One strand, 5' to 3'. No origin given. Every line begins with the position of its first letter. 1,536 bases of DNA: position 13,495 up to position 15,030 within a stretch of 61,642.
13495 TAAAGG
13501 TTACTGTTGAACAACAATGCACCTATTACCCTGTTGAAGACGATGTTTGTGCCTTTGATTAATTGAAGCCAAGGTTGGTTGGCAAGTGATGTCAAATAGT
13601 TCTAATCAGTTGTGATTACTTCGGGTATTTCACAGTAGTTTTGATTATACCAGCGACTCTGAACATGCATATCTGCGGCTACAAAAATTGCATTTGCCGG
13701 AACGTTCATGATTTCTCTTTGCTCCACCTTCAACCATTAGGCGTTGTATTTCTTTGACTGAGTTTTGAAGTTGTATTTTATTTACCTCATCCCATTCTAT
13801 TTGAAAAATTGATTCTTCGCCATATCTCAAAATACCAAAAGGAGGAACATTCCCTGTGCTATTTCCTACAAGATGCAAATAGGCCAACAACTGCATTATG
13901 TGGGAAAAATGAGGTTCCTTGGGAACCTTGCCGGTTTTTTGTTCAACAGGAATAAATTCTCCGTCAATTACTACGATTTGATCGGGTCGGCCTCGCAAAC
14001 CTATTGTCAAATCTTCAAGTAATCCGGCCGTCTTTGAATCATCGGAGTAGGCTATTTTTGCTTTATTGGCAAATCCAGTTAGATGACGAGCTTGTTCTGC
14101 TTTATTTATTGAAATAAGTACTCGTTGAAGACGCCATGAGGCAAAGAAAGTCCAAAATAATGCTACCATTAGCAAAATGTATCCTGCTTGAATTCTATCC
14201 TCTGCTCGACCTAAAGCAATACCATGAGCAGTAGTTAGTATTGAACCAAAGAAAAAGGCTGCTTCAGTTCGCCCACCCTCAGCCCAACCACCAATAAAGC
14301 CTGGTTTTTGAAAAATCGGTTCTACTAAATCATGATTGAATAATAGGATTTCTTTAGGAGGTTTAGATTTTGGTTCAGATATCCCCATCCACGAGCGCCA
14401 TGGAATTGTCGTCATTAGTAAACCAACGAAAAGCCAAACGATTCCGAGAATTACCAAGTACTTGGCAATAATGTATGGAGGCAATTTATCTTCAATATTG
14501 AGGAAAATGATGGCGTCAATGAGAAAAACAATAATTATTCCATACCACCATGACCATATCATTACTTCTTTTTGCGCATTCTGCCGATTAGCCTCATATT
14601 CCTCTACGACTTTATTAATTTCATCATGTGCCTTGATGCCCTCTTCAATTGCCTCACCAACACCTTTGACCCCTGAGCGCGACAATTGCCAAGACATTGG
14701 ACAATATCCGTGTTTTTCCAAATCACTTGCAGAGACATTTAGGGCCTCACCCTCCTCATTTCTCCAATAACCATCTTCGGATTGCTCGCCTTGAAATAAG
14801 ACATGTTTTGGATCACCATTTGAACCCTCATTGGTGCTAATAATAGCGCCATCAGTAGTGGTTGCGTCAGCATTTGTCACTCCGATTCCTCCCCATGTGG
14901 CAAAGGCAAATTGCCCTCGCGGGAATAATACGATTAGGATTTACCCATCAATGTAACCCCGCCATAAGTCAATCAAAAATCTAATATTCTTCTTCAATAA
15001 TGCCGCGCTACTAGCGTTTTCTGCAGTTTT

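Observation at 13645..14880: Solo Cas4-family nuclease with four transmembrane helices inserted between the first Fe-S cysteine and the catalytic core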

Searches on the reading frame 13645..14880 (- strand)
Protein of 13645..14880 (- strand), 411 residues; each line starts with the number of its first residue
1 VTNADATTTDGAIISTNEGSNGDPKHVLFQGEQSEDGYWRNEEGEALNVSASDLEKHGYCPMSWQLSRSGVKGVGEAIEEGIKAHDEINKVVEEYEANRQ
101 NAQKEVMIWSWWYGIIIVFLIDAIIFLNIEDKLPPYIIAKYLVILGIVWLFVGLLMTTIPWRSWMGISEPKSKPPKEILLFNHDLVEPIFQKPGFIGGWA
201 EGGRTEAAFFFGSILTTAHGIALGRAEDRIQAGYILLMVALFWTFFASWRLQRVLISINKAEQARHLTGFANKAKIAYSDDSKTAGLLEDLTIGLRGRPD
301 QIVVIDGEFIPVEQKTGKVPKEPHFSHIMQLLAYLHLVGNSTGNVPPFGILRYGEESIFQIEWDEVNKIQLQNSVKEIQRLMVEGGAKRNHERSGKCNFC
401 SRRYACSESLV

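Call 3: search_protein_families(library=pfam, proteins=[window:13645-14880:-], max_evalue=1)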
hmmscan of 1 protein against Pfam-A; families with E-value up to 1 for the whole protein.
window:13645-14880:- (411 aa): 3 families
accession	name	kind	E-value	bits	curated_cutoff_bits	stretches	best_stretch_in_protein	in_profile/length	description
PF01930.23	Cas_Cas4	-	1.1e-07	32.5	22.7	1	289-406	47-158/160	Domain of unknown function DUF83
PF12705.13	PDDEXK_1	-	1.7e-07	31.9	22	1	289-406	116-246/247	PD-(D/E)XK nuclease superfamily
PF03169.20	OPT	-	0.011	14.8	25.8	1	91-227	339-453/623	OPT oligopeptide transporter protein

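Call 4: search_protein_families(library=ncbifam, proteins=[window:13645-14880:-], max_evalue=1)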
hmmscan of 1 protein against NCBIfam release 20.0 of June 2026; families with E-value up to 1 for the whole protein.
window:13645-14880:- (411 aa): 3 families
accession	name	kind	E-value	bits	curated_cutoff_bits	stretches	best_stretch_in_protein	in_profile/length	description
TIGR00372.1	cas4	equivalog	1.9e-16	60.4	65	1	289-407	62-179/180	CRISPR-associated protein Cas4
NF049935.1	cas4g_cas1g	exception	2e-05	23.3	560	1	287-406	67-189/546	CRISPR-associated endonuclease Cas4g/Cas1g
NF041560.1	T6SS_Burk_ExIF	subfamily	0.00071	19.3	90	1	86-171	108-187/234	putative type VI secretion system effector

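Call 5: search_solved_structures(query=window:13645-14880:-, max_evalue=10, show_alignments=3)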
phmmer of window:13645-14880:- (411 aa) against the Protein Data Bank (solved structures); distinct sequences matched with E-value up to 10: 2.
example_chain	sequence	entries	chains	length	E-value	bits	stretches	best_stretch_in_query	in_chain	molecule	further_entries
5mqi_A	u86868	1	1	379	0.086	14.8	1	316-367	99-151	Protein timeless homolog,Protein timeless homolog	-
7pfo_K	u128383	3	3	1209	0.37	12.7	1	317-367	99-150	Protein timeless homolog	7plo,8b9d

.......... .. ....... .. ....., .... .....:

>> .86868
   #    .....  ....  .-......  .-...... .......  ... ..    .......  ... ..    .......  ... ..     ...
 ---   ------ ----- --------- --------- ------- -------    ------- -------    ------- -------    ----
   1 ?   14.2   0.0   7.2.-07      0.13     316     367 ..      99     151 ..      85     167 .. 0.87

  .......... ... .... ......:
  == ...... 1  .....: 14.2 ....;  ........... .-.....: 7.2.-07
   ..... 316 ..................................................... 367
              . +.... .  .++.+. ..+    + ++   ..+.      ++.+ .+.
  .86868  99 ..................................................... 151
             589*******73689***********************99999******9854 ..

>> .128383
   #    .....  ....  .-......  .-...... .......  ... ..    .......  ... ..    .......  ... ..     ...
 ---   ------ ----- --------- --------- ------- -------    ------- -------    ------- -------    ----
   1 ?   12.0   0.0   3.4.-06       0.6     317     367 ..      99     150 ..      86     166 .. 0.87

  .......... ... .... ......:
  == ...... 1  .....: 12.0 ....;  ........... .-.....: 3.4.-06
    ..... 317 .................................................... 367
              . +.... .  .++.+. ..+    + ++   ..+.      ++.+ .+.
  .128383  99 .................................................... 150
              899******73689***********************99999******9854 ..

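Call 6: find_homologous_proteins(query=window:13645-14880:-, max_evalue=0.001)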
Query window:13645-14880:- (411 aa): 1071 proteins with E <= 0.001 among 5577 candidates; the best 120 are listed.
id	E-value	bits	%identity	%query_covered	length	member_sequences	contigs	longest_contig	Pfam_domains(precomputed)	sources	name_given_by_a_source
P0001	3.6e-264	894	92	100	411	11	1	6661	PF01930.24,PF12705.14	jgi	-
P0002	3.3e-172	591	61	100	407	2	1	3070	PF01930.24,PF12705.14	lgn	-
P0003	4.1e-149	515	58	92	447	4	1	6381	PF01930.24,PF12705.14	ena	-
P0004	4.2e-146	505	55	97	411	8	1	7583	PF01930.24,PF12705.14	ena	-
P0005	1.9e-143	496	55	93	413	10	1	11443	PF01930.24,PF12705.14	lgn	-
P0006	1.9e-142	493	54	93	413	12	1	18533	PF01930.24,PF12705.14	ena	-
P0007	2.6e-139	483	52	95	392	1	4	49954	PF01930.24,PF12705.14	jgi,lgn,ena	-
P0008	4.1e-139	482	52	95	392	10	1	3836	PF01930.24,PF12705.14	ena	-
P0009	2.4e-138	480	52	100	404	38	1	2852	PF01930.24,PF12705.14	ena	-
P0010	5.1e-138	478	52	100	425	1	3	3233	PF01930.24,PF12705.14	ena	-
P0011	7.0e-138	478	55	93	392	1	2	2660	PF01930.24,PF12705.14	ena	-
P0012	4.5e-137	475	51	100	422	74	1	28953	PF01930.24,PF12705.14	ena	-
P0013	5.4e-137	475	53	94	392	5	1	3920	PF01930.24,PF12705.14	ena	-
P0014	9.5e-137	474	54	94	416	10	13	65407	PF01930.24,PF12705.14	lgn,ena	-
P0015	1.1e-136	474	53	93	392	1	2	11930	PF01930.24,PF12705.14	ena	-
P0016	1.5e-136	474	53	93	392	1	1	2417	PF01930.24,PF12705.14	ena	-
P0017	1.8e-136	473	52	95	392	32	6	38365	PF01930.24,PF12705.14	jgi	-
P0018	1.9e-136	473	52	100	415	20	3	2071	PF01930.24,PF12705.14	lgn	-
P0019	2.0e-136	473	52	93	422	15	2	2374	PF01930.24,PF12705.14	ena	-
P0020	2.7e-136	473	51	95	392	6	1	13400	PF01930.24,PF12705.14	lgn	-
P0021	4.5e-136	472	53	94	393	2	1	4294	PF01930.24,PF12705.14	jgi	jgi:CRISPR-associated exonuclease Cas4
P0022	4.6e-136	472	53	94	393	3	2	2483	PF01930.24,PF12705.14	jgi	-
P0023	4.7e-136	472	52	95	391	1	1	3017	PF01930.24,PF12705.14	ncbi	-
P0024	1.3e-135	471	53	92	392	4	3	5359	PF01930.24,PF12705.14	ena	-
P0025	1.3e-135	471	52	100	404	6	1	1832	PF01930.24,PF12705.14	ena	-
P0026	1.7e-135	470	52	95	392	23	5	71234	PF01930.24,PF12705.14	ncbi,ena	-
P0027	1.7e-135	470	52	95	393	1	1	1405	PF01930.24,PF12705.14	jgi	jgi:CRISPR-associated exonuclease Cas4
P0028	2.1e-135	470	52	93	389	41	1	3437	PF01930.24,PF12705.14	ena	-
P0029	4.2e-135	469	51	97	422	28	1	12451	PF01930.24,PF12705.14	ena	-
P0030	7.1e-135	468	52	93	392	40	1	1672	PF01930.24,PF12705.14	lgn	-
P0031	7.2e-135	468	53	92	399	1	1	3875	PF01930.24,PF12705.14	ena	-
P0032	8.3e-135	468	52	93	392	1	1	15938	PF01930.24,PF12705.14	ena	-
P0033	9.6e-135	468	51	93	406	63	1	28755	PF01930.24,PF12705.14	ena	-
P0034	1.1e-134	467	52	95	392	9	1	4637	PF01930.24,PF12705.14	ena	-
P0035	1.4e-134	467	54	93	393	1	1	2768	PF01930.24,PF12705.14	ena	-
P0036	1.6e-134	467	51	93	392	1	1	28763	PF01930.24,PF12705.14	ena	-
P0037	1.6e-134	467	52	94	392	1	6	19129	PF01930.24,PF12705.14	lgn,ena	-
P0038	1.9e-134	467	53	93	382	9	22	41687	PF01930.24,PF12705.14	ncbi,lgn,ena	-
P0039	2.0e-134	467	53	92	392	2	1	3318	PF01930.24,PF12705.14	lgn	-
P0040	2.6e-134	466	51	100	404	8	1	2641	PF01930.24,PF12705.14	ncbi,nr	ncbi:MAG: Dna2/Cas4 domain-containing protein [Candidatus Poseidoniaceae archaeon]|nr:Dna2/Cas4 doma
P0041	3.1e-134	466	52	94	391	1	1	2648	PF01930.24,PF12705.14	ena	-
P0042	3.2e-134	466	52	95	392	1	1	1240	PF01930.24,PF12705.14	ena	-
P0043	3.3e-134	466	52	94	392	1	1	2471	PF01930.24,PF12705.14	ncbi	-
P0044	5.8e-134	465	52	94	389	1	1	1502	PF01930.24,PF12705.14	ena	-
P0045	6.4e-134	465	51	94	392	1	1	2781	PF01930.24,PF12705.14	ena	-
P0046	6.5e-134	465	53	92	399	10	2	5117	PF01930.24,PF12705.14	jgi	-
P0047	7.0e-134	465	53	92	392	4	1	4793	PF01930.24,PF12705.14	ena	-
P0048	7.3e-134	465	52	94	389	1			PF01930.24,PF12705.14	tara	tara:strand:+ start:308 stop:1477 length:1170 start_codon:yes stop_codon:yes gene_type:complete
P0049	8.2e-134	465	52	93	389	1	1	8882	PF01930.24,PF12705.14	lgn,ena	-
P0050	9.1e-134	464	53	92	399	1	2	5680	PF01930.24,PF12705.14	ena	-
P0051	9.5e-134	464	53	92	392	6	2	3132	PF01930.24,PF12705.14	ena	-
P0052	9.7e-134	464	53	92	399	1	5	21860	PF01930.24,PF12705.14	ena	-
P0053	1.0e-133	464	53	92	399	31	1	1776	PF01930.24,PF12705.14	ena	-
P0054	1.0e-133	464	52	94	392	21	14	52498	PF01930.24,PF12705.14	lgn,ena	-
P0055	1.1e-133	464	53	92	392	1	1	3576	PF01930.24,PF12705.14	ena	-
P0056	1.3e-133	464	51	94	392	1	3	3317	PF01930.24,PF12705.14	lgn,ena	-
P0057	1.4e-133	464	52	95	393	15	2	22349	PF01930.24,PF12705.14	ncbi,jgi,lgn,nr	ncbi:MAG: Dna2/Cas4 domain-containing protein [Candidatus Poseidoniaceae archaeon]|jgi:CRISPR-associ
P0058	1.4e-133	464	52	93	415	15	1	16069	PF01930.24,PF12705.14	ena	-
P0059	1.5e-133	464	53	92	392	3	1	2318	PF01930.24,PF12705.14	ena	-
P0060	1.5e-133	464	52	94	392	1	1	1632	PF01930.24,PF12705.14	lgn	-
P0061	1.5e-133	464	51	94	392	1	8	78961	PF01930.24,PF12705.14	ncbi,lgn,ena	-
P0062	1.6e-133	464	51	94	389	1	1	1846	PF01930.24,PF12705.14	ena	-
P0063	1.6e-133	464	53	95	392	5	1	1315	PF01930.24,PF12705.14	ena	-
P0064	1.7e-133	464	52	94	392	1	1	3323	PF01930.24,PF12705.14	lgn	-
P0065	1.8e-133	463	51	94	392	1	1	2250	PF01930.24,PF12705.14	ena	-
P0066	1.9e-133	463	52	94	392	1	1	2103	PF01930.24,PF12705.14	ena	-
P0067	1.9e-133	463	52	98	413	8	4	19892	PF01930.24,PF12705.14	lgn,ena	-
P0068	1.9e-133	463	52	93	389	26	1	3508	PF01930.24,PF12705.14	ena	-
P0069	2.2e-133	463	51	95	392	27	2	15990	PF01930.24,PF12705.14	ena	-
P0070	2.3e-133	463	52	94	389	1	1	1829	PF01930.24,PF12705.14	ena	-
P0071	2.3e-133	463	52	93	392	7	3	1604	PF01930.24,PF12705.14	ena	-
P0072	2.4e-133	463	51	93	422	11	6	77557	PF01930.24,PF12705.14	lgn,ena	-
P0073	2.4e-133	463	52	94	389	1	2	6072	PF01930.24,PF12705.14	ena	-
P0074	2.5e-133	463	51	95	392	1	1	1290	PF01930.24,PF12705.14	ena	-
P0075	2.6e-133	463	53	93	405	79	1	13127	PF01930.24,PF12705.14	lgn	-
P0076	2.6e-133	463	51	94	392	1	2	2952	PF01930.24,PF12705.14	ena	-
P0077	2.7e-133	463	51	92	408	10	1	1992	PF01930.24,PF12705.14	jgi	-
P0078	2.8e-133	463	51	94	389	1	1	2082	PF01930.24,PF12705.14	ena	-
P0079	2.9e-133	463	51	94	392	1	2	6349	PF01930.24,PF12705.14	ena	-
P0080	3.2e-133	463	51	93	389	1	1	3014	PF01930.24,PF12705.14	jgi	jgi:CRISPR/Cas system-associated exonuclease Cas4 (RecB family)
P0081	3.5e-133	463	52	93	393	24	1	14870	PF01930.24,PF12705.14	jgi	jgi:CRISPR-associated exonuclease Cas4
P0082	3.5e-133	463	51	93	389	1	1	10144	PF01930.24,PF12705.14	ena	-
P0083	4.0e-133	462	51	94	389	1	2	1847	PF01930.24,PF12705.14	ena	-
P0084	4.0e-133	462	51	93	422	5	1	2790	PF01930.24,PF12705.14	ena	-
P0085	4.1e-133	462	51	94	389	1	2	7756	PF01930.24,PF12705.14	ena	-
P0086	4.1e-133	462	51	95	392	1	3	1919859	PF01930.24,PF12705.14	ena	-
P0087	4.1e-133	462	51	95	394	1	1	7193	PF01930.24,PF12705.14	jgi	jgi:CRISPR/Cas system-associated exonuclease Cas4 (RecB family)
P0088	4.1e-133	462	53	92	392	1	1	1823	PF01930.24,PF12705.14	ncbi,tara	tara:strand:- start:36 stop:1214 length:1179 start_codon:yes stop_codon:yes gene_type:complete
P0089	4.4e-133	462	51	94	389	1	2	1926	PF01930.24,PF12705.14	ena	-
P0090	4.6e-133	462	51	94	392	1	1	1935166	PF01930.24,PF12705.14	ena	-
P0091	4.7e-133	462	51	94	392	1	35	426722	PF01930.24,PF12705.14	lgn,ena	-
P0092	4.8e-133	462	52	93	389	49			PF01930.24,PF12705.14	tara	tara:strand:- start:594 stop:1763 length:1170 start_codon:yes stop_codon:yes gene_type:complete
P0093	4.8e-133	462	51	94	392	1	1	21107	PF01930.24,PF12705.14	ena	-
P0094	5.7e-133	462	50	95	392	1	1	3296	PF01930.24,PF12705.14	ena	-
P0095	6.2e-133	462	51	94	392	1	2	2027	PF01930.24,PF12705.14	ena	-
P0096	6.2e-133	462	51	94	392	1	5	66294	PF01930.24,PF12705.14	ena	-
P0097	6.3e-133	462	51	94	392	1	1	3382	PF01930.24,PF12705.14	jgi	-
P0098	6.4e-133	462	51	94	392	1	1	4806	PF01930.24,PF12705.14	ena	-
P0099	6.5e-133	462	51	94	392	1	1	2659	PF01930.24,PF12705.14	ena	-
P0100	6.6e-133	462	51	94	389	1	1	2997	PF01930.24,PF12705.14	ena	-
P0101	6.6e-133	462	51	94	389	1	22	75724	PF01930.24,PF12705.14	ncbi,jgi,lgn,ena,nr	ncbi:MAG: Dna2/Cas4 domain-containing protein [Candidatus Poseidoniaceae archaeon]|nr:Dna2/Cas4 doma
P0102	6.6e-133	462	51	94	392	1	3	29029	PF01930.24,PF12705.14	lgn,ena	-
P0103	7.2e-133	461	49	100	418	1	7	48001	PF01930.24,PF12705.14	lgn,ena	-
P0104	7.4e-133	461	51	95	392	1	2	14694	PF01930.24,PF12705.14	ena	-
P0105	7.5e-133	461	51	94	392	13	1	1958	PF01930.24,PF12705.14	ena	-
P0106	7.6e-133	461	50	95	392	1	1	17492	PF01930.24,PF12705.14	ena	-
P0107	8.5e-133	461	51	94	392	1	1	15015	PF01930.24,PF12705.14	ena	-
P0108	8.5e-133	461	53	92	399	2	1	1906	PF01930.24,PF12705.14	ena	-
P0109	8.7e-133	461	51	94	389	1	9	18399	PF01930.24,PF12705.14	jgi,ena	-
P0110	9.0e-133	461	51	94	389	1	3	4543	PF01930.24,PF12705.14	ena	-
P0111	9.3e-133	461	51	94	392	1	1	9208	PF01930.24,PF12705.14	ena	-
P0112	1.0e-132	461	50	95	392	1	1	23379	PF01930.24,PF12705.14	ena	-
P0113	1.0e-132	461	51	94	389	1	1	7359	PF01930.24,PF12705.14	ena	-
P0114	1.0e-132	461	51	93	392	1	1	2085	PF01930.24,PF12705.14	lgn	-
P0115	1.0e-132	461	50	95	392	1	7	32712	PF01930.24,PF12705.14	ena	-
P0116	1.1e-132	461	50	95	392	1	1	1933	PF01930.24,PF12705.14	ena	-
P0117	1.1e-132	461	51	93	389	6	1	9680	PF01930.24,PF12705.14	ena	-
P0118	1.2e-132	461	51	93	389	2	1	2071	PF01930.24,PF12705.14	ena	-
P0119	1.2e-132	461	51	94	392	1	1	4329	PF01930.24,PF12705.14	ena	-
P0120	1.2e-132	461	51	94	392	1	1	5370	PF01930.24,PF12705.14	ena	-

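Call 21: predict_structure(alignment_id=A1)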
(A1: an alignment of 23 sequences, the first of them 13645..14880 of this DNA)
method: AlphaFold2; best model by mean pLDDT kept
length: 411 residues; sequences in the alignment: 23
mean_pLDDT: 62.7   pTM: 0.43
mean pLDDT of the five models: 62.7, 60.9, 58.1, 57.8, 47.5
residues with pLDDT >= 90: 2; 70-90: 187; 50-70: 85; < 50: 137
segments of 3 or more residues with pLDDT < 50: 1-27, 60-81, 170-188, 270-286, 302-319, 387-411
pLDDT, mean of each block of 10 residues (from residue 1): 26 28 42 85 79 63 40 41 56 73 79 80 77 77 87 80 63 41 44 52 71 82 81 85 86 83 65 39 51 70 42 44 69 78 60 55 84 84 54 40 39 28
secondary structure, 60 per line:
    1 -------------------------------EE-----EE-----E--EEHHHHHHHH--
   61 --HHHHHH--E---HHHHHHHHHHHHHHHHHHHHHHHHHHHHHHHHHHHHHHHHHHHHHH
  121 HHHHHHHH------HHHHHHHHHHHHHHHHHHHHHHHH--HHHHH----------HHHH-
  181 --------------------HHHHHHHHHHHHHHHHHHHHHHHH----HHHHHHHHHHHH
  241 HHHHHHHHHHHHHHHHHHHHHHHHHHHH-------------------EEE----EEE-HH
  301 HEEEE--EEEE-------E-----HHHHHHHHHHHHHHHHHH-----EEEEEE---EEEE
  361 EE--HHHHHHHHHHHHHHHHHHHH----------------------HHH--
elements in order: H51-58 H63-68 H75-128 H135-158 H161-165 H176-179 H201-224 H229-268 E288-290 E295-297 E302-305 E308-311 H325-342 E348-353 E357-362 H365-384

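Call 22: search_protein_representatives(alignment_id=A1)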
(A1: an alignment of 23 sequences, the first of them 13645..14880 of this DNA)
Query: 23 sequences, 408 profile positions. Proteins with E-value up to 0.001 (for the whole library): 1205; up to 1e-10: 527; up to 1e-30: 101. The best 150 are listed.
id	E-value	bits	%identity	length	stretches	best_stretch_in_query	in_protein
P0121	6.8e-153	525.6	-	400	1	26-407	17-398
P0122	5.3e-148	509.5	-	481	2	125-407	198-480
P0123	1.3e-141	488.5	-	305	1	104-407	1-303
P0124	3.0e-140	484.0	-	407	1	19-408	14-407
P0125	1.9e-116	405.6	-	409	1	27-408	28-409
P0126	4.0e-81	289.2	-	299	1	80-374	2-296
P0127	3.5e-76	273.0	-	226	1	103-320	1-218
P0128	1.1e-75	271.3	-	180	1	272-408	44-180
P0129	3.1e-71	256.7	-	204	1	15-200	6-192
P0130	8.6e-69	248.6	-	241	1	207-392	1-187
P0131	1.4e-67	244.6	-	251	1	25-261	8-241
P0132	1.4e-65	238.0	-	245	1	23-211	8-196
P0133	6.8e-63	229.2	-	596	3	94-407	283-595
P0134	1.8e-61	224.5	-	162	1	249-407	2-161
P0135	1.7e-60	221.3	-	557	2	115-407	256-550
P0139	1.9e-58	214.5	-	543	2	134-407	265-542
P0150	2.8e-53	197.5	-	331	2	205-408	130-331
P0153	9.1e-52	192.5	-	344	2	207-407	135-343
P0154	9.3e-51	189.2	-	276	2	233-408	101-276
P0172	1.4e-45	172.1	-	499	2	193-408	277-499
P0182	5.3e-43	163.7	-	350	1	46-406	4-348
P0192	1.5e-39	152.3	-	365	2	206-407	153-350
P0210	1.7e-35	139.0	-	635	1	122-407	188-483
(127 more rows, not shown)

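Call 24: list_cluster_members(proteins=[P0133, P0135, P0139, P0150, P0153, P0154, P0172, P0182, P0192, P0210])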
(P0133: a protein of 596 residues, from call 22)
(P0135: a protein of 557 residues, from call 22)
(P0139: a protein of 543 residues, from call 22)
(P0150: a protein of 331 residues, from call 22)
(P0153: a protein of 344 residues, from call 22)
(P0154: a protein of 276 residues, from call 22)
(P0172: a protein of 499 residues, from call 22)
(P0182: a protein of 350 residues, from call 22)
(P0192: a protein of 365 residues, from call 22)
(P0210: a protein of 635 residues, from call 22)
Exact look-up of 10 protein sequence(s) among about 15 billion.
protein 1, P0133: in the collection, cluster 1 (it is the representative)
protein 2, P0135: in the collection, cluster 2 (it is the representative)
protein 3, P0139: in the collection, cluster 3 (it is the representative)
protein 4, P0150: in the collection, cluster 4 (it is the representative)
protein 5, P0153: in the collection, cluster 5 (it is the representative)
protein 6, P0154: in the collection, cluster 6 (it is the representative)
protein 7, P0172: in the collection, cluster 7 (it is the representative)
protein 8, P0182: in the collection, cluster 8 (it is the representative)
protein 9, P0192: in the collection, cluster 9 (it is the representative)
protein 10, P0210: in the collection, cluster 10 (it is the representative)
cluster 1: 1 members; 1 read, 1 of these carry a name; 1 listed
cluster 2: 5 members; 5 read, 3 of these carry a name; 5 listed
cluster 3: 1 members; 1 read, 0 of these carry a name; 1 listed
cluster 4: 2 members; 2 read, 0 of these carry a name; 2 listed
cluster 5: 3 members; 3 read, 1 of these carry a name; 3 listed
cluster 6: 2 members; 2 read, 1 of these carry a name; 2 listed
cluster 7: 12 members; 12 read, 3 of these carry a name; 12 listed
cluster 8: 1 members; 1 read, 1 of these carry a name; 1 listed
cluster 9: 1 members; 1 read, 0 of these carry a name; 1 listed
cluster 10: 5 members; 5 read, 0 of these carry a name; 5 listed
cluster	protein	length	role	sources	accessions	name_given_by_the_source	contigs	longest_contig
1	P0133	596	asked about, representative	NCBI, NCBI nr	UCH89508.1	MAG: CRISPR-associated protein Cas4 [Thermoplasmata archaeon]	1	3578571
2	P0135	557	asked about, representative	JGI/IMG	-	CRISPR-associated exonuclease Cas4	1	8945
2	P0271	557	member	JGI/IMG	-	CRISPR-associated exonuclease Cas4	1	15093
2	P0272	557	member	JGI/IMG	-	CRISPR-associated exonuclease Cas4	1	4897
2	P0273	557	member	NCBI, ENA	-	-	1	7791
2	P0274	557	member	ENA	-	-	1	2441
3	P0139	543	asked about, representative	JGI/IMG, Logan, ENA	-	-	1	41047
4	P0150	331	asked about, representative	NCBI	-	-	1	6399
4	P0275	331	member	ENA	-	-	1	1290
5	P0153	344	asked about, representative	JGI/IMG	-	-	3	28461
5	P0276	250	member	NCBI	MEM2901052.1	MAG: hypothetical protein QXT63_09705, partial [Thermoplasmata archaeon]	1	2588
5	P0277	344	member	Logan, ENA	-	-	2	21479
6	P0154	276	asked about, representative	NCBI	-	-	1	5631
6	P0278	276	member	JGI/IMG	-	CRISPR-associated exonuclease Cas4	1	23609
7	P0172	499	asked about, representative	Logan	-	-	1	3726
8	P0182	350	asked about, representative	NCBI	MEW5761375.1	MAG: Dna2/Cas4 domain-containing protein [Candidatus Thermoplasmatota archaeon]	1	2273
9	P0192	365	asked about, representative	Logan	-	-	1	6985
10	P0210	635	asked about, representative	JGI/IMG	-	-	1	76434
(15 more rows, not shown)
